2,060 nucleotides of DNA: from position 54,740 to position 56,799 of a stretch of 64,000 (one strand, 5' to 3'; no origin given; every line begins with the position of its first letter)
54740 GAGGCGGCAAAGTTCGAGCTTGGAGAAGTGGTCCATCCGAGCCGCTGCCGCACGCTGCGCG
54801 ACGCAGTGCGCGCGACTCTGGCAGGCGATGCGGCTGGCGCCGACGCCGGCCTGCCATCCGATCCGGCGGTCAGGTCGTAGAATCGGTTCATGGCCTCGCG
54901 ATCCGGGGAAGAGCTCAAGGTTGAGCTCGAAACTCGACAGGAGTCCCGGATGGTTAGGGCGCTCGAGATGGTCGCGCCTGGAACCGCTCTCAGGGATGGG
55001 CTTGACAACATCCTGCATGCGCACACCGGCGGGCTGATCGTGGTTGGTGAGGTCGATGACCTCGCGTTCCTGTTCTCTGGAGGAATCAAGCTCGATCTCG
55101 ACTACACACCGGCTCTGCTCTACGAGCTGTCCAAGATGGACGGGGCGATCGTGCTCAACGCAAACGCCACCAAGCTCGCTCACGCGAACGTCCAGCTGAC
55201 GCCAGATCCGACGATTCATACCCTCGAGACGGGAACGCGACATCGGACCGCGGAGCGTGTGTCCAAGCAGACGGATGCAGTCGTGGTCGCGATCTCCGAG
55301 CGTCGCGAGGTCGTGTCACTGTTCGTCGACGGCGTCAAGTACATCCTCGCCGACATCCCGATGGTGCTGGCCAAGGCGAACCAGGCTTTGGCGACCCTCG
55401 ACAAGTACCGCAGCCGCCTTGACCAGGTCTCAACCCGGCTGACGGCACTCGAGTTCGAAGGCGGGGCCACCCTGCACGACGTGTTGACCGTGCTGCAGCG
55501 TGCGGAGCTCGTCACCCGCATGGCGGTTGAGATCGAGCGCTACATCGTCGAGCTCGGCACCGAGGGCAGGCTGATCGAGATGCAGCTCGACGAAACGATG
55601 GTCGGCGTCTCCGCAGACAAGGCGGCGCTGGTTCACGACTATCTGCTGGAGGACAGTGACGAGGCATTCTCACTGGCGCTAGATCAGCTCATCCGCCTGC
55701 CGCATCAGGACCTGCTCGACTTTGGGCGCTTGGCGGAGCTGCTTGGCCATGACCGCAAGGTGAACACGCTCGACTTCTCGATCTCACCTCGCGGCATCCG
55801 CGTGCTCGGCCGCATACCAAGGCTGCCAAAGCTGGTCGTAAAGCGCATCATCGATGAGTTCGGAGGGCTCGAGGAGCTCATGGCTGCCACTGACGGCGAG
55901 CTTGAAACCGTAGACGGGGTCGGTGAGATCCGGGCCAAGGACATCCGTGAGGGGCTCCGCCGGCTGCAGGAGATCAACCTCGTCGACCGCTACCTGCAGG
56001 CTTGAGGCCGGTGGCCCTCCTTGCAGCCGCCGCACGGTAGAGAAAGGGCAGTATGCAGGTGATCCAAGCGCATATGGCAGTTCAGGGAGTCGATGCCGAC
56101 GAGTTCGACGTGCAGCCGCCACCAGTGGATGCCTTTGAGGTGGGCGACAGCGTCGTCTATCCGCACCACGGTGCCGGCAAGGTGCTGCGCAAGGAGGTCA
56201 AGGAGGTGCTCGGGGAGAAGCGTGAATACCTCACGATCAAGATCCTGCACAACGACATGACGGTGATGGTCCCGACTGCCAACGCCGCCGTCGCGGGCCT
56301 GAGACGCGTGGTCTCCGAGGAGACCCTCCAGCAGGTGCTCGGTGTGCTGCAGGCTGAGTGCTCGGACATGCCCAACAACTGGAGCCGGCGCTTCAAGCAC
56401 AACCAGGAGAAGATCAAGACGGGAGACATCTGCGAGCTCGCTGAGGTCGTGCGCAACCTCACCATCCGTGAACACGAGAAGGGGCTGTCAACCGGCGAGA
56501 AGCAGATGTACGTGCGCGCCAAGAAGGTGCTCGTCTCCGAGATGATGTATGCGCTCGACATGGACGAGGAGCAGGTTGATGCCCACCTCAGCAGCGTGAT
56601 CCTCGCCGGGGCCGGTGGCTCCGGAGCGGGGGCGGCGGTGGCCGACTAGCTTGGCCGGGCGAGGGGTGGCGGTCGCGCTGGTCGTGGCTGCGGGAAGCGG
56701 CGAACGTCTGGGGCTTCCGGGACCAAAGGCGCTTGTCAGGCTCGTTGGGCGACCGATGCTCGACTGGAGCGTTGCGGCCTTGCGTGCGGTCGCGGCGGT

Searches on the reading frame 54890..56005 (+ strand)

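Call 104: search_protein_families(library=pfam, proteins=[window:54890-56005:+], max_evalue=0.1)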
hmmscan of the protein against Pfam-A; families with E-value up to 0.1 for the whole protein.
window:54890-56005:+ (371 aa): 6 families
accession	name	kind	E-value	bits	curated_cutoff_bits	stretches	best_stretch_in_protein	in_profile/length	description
PF10635.14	DisA-linker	-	7e-47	159.2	25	1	153-293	1-141/142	DisA bacterial checkpoint controller linker region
PF02457.21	DAC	-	4.7e-27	94.4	27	1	36-148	2-117/119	DisA bacterial checkpoint controller nucleotide-binding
PF12826.13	HHH_2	-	8.7e-05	23.1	27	1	316-357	15-56/64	Helix-hairpin-helix motif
PF14520.12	HHH_5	-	0.00051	20.9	27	1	317-358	15-57/57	Helix-hairpin-helix domain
PF18318.6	Gln-synt_C-ter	-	0.03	14.5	22.7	1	181-229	43-91/118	Glutamine synthetase C-terminal domain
PF00633.29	HHH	-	0.063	13.6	24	0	331-354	6-29/30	Helix-hairpin-helix motif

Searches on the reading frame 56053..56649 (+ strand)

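Call 104: search_protein_families(library=pfam, proteins=[window:56053-56649:+], max_evalue=0.1)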
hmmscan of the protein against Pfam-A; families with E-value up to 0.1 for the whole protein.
window:56053-56649:+ (198 aa): 2 families
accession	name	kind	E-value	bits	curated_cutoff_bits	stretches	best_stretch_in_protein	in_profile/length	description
PF21095.3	CarD_C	-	4.5e-34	116.7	23.1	1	94-179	1-86/87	CarD, C-terminal domain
PF02559.22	CarD_TRCF_RID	-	8.5e-16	58.2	23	1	28-87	1-57/57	CarD-like/TRCF RID domain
